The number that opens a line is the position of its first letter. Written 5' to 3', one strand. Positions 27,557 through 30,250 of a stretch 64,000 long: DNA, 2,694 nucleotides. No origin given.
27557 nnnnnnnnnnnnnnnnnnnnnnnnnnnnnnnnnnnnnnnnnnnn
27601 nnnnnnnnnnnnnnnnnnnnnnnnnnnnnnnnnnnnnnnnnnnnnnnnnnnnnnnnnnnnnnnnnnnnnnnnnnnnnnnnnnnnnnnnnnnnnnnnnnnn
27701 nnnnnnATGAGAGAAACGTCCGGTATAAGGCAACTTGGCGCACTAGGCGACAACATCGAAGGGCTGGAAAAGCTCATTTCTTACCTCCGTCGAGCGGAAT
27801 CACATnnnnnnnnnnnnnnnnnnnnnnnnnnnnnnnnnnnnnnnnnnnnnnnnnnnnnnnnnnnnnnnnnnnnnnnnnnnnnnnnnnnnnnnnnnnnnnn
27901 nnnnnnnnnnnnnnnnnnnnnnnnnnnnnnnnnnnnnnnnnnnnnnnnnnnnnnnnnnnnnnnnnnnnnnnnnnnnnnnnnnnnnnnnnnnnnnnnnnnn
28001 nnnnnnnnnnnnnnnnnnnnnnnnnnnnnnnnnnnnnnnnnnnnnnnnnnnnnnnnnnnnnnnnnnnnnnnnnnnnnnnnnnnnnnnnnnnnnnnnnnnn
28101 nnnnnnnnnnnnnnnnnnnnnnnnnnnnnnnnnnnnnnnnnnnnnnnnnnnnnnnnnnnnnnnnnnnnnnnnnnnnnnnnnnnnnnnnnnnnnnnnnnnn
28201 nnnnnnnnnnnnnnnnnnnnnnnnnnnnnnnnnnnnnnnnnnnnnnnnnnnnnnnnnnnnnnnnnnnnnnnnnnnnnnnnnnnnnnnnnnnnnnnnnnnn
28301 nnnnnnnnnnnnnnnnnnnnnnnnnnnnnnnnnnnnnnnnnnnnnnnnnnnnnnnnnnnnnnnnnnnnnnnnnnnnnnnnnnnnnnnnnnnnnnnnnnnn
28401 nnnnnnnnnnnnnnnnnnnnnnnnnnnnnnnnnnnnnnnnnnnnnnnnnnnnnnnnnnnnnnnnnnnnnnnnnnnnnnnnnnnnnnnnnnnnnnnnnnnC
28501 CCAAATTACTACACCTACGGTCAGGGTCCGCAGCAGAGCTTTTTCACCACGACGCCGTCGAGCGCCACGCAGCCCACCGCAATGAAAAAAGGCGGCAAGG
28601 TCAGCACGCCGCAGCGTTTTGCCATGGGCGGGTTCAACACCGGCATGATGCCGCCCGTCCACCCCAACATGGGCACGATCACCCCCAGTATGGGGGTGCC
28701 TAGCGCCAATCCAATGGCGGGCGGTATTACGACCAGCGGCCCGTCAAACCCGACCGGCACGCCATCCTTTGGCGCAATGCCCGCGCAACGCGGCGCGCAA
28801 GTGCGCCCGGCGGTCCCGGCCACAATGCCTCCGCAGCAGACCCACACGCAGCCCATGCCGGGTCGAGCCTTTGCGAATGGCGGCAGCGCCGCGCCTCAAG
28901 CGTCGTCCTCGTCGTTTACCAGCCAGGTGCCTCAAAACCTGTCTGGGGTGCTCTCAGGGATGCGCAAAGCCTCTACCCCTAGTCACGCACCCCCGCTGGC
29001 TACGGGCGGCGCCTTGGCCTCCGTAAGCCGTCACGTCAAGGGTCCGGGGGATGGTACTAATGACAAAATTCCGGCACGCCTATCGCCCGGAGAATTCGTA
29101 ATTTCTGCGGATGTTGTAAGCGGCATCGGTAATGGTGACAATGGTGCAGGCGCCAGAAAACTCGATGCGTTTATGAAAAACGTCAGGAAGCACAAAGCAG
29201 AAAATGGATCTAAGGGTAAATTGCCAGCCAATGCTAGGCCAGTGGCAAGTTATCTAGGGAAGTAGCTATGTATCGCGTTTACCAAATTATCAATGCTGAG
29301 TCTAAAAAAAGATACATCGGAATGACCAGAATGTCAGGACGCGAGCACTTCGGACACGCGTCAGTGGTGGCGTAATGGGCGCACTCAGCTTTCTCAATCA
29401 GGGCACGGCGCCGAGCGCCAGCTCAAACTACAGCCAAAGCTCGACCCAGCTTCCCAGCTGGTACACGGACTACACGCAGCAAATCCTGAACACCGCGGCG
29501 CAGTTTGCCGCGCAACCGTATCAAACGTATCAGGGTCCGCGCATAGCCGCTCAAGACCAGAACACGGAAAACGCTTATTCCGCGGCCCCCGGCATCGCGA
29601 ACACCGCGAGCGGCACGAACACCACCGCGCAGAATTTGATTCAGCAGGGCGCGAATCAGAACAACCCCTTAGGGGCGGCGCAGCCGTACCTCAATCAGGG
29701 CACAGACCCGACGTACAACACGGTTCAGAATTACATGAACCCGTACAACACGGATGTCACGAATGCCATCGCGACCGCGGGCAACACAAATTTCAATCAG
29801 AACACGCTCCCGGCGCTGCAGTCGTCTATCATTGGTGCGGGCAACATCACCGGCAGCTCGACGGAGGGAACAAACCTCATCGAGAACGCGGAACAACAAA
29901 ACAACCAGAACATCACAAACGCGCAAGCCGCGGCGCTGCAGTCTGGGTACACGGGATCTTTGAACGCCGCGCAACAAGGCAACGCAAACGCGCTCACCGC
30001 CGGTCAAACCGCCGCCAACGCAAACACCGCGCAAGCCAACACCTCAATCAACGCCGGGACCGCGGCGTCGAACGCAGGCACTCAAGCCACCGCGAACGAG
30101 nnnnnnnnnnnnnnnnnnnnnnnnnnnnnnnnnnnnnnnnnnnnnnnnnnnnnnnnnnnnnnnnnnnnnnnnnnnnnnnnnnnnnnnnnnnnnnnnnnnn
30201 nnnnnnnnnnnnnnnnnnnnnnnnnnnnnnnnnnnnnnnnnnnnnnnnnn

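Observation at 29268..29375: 35-codon GIY-YIG endonuclease stub wedged between two internal-virion-protein genes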

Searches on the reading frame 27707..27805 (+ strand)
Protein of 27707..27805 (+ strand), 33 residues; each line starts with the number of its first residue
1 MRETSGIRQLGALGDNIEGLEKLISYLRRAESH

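Call 69: search_protein_families(library=pfam, proteins=[window:27707-27805:+], max_evalue=10)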
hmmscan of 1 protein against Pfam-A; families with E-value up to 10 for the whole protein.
seq(33 aa): 0 families

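Call 70: search_dna_similar(query=window:27707-27805:+, collection=phages, mode=protein, max_evalue=10, max_rows=10)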
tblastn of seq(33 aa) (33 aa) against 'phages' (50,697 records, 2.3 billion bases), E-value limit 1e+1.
Records with a match: 14; places in all: 14; records where one place covers at least 80% of the query: 0.
Best place of each record, by identity: 60-80% 2; <60% 12.
By first word of the organism name: Synechococcus 3; Microbacterium 3; Roseobacter 2; Klebsiella 2; Salmonella 2; Escherichia 2.
By host as written in the record: Salmonella enterica subsp. enterica serovar Typhi strain BRD948 2; Synechococcus sp. WH 7803 2; Microbacterium foliorum NRRL B-24224 SEA 2; Rhodobacteraceae bacterium FZCC0042 1; Klebsiella pneumoniae type K1 1; Klebsiella pneumoniae 1; Escherichia coli 1; Escherichia coli DSM 30083 = JCM 1649 = ATCC 11775 1; and 3 more.
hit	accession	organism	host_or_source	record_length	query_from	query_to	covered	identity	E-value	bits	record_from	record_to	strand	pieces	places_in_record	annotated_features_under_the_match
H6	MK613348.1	Roseobacter phage CRP-6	Rhodobacteraceae bacterium FZCC0042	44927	10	33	73%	54.2%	3e-1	32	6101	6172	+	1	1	endonuclease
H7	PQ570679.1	Klebsiella phage Kpp-61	Klebsiella pneumoniae type K1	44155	8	28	64%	61.9%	5e+0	28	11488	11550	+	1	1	endonuclease VII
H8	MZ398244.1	Klebsiella phage IME184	Klebsiella pneumoniae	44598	8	28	64%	61.9%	6e+0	28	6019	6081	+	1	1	endonuclease VII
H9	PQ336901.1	Salmonella phage CHRF_10022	Salmonella enterica subsp. enterica ...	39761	8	33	79%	46.2%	1e+0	30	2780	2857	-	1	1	endonuclease VII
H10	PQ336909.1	Salmonella phage CHRF_20120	Salmonella enterica subsp. enterica ...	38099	8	33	79%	46.2%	1e+0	30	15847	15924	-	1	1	endonuclease VII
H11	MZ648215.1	Escherichia phage vB_EcoP_IMEP24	Escherichia coli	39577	8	33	79%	46.2%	1e+0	30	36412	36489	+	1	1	hypothetical protein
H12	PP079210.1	Escherichia phage phiYIO1-1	Escherichia coli DSM 30083 = JCM 1649 = ...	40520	8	33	79%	46.2%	2e+0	30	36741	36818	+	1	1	YIO1_gp46: hypothetical protein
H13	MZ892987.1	Roseobacter phage CRP-207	Rhodobacteraceae bacterium FZCC0040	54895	8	32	76%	48.0%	2e+0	29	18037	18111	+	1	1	endonuclease VII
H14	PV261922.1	Synechococcus phage 7B11-B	Synechococcus sp. WH 7803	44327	10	31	67%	54.5%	1e+0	30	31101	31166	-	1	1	recombination endonuclease VII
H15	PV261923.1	Synechococcus phage WH11-B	Synechococcus sp. WH 7803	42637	10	31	67%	54.5%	1e+0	30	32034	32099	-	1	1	recombination endonuclease VII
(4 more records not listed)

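Call 72: get_annotated_region(hit=H6, flank=600)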
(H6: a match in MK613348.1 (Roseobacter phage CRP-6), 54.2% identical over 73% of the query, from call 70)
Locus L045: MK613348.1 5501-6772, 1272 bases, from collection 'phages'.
description: Roseobacter phage CRP-6, complete genome.
organism: Roseobacter phage CRP-6 (NCBI taxid 2559285)
taxonomy: Viruses; Duplodnaviria; Heunggongvirae; Uroviricota; Caudoviricetes
host: Rhodobacteraceae bacterium FZCC0042; source: East Sea of China; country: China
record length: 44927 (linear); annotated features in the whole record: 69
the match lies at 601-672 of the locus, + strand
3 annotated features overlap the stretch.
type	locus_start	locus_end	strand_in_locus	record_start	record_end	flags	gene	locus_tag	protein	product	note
CDS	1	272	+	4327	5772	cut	-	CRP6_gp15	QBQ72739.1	DNA primase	-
CDS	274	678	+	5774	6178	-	-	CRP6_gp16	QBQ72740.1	endonuclease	-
CDS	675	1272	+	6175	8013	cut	-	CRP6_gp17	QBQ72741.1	DNA polymerase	-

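Call 73: get_annotated_region(hit=H9, flank=600)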
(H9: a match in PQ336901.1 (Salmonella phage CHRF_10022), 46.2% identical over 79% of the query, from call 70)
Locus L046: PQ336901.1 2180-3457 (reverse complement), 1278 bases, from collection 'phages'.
description: Salmonella phage CHRF_10022, partial genome.
organism: Salmonella phage CHRF_10022 (NCBI taxid 3377756)
taxonomy: Viruses; Duplodnaviria; Heunggongvirae; Uroviricota; Caudoviricetes; Autographiviridae; Studiervirinae; Kayfunavirus; Kayfunavirus SH4
host: Salmonella enterica subsp. enterica serovar Typhi strain BRD948; source: sewage; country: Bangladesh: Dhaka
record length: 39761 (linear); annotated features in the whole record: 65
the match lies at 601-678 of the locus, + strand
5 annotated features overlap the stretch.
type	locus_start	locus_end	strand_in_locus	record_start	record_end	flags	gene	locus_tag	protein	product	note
CDS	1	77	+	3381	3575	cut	-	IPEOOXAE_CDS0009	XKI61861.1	holin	-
CDS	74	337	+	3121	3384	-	-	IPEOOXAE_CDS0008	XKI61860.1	terminase small subunit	-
CDS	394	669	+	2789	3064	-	-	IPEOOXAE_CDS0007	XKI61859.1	endonuclease VII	-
CDS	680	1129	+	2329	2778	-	-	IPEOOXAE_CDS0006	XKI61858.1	Rz-like spanin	-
CDS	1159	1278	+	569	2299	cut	-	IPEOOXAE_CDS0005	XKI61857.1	terminase large subunit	-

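Call 74: search_protein_families(library=pfam, proteins=[L045:274-675:+, L046:394-666:+], max_evalue=0.001)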
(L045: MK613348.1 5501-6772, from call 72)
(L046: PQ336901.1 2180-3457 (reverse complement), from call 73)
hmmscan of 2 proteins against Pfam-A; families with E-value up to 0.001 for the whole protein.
L045:274-675:+ (134 aa): 1 family
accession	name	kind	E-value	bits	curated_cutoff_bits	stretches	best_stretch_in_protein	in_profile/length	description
PF02945.21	Endonuclease_7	-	1.3e-10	41.5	23.6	1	69-128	18-81/82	Recombination endonuclease VII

L046:394-666:+ (91 aa): 1 family
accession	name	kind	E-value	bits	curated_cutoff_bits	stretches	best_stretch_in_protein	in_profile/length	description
PF02945.21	Endonuclease_7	-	1.4e-16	60.6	23.6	1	25-89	17-80/82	Recombination endonuclease VII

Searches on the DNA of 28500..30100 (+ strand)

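Call 3: search_dna_similar(query=window:28600-30100:+, collection=phages, mode=near, max_rows=30)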
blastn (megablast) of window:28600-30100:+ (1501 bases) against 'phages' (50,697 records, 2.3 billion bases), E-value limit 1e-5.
No match.
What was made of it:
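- Tried and rejected: megablast of 28600-30100 against GenBank phages: no match (call 3).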

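Call 40: search_rna_families(source=window, start=28500, end=30000, threshold=evalue, max_evalue=1)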
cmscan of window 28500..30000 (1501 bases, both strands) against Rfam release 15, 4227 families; matches with E-value up to 1: 0.
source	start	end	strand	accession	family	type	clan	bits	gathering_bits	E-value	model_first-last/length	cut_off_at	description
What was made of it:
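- On Free-standing homing endonuclease locus: No Rfam family at E up to 1 in 28500-30000 (call 40).
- Closest known: I-TevI catalytic domain. Different: Here no intron is present (call 40).
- No intron or other RNA family (call 40).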

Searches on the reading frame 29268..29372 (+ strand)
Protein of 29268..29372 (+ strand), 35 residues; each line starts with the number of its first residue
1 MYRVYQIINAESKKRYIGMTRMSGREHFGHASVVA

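Call 4: search_protein_families(library=pfam, proteins=[window:29268-29372:+], max_evalue=10)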
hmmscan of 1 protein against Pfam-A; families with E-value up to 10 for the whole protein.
seq(35 aa): 2 families
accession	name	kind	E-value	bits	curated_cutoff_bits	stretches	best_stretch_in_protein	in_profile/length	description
PF01541.30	GIY-YIG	-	0.013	16.2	22.6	1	2-21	2-21/78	GIY-YIG catalytic domain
PF19835.5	SegE_GIY-YIG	-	0.14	12.8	25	1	4-22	20-38/123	Putative endonuclease segE, GIY-YIG domain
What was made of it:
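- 29268..29336 (+): Head, residues 1-23. Homologous to the N-terminus (GIY and YIG strands) of free-standing GIY-YIG homing endonucleases. Pfam GIY-YIG positions 2-21, E 0.013 (call 4).
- On GIY-YIG nuclease superfamily (Pfam PF01541): V4-Y5-Q6 and Y16-I17-G18 align to profile positions 2-21 (call 4). 16.2 bits against a cut-off of 22.6, E 0.013 (call 4).
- Checked: The GIY (V4-Y5-Q6) and YIG (Y16-I17-G18) elements and their 11-residue spacing match Pfam GIY-YIG profile positions 2-21 (call 4).
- The stub alone fails Pfam's gathering threshold (call 4). Pfam score below threshold (call 4).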

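Call 7: search_dna_similar(query=window:29268-29372:+, collection=phages, mode=protein, max_evalue=10, max_rows=30)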
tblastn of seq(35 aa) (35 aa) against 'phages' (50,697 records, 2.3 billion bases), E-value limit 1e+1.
Records with a match: 1; places in all: 1; records where one place covers at least 80% of the query: 0.
Best place of each record, by identity: <60% 1.
By first word of the organism name: Bacteriophage 1.
By host as written in the record: - 1.
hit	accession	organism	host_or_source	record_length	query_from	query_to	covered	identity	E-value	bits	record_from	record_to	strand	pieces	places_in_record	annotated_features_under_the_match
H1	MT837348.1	Bacteriophage sp.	human fecal samples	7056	3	26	69%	41.7%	9e+0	27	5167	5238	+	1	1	record has no annotation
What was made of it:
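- Tried and rejected: tblastn of the stub against phages: only one E=9 hit (call 7).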

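Call 24: find_encoding_contigs(protein=window:29268-29372:+, flank=5000)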
Protein seq(35 aa) (35 aa): no gene with exactly this product is on record in the collection.

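Call 26: search_protein_representatives(protein=window:29268-29372:+)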
Query: 35 residues. Proteins with E-value up to 0.001 (for the whole library): 0; up to 1e-10: 0; up to 1e-30: 0. The best 0 are listed.
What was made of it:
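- It finds nothing significant in 1.84 billion representatives (call 26). No hit in the library-wide search (call 26).
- Tried and rejected: phmmer of the stub against 1.84 billion representatives: nothing at E <= 0.001 (call 26).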

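Call 43: search_protein_families(library=ncbifam, proteins=[window:29268-29372:+], max_evalue=0.01)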
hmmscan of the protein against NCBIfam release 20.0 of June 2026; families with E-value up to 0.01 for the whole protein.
seq(35 aa): 0 families
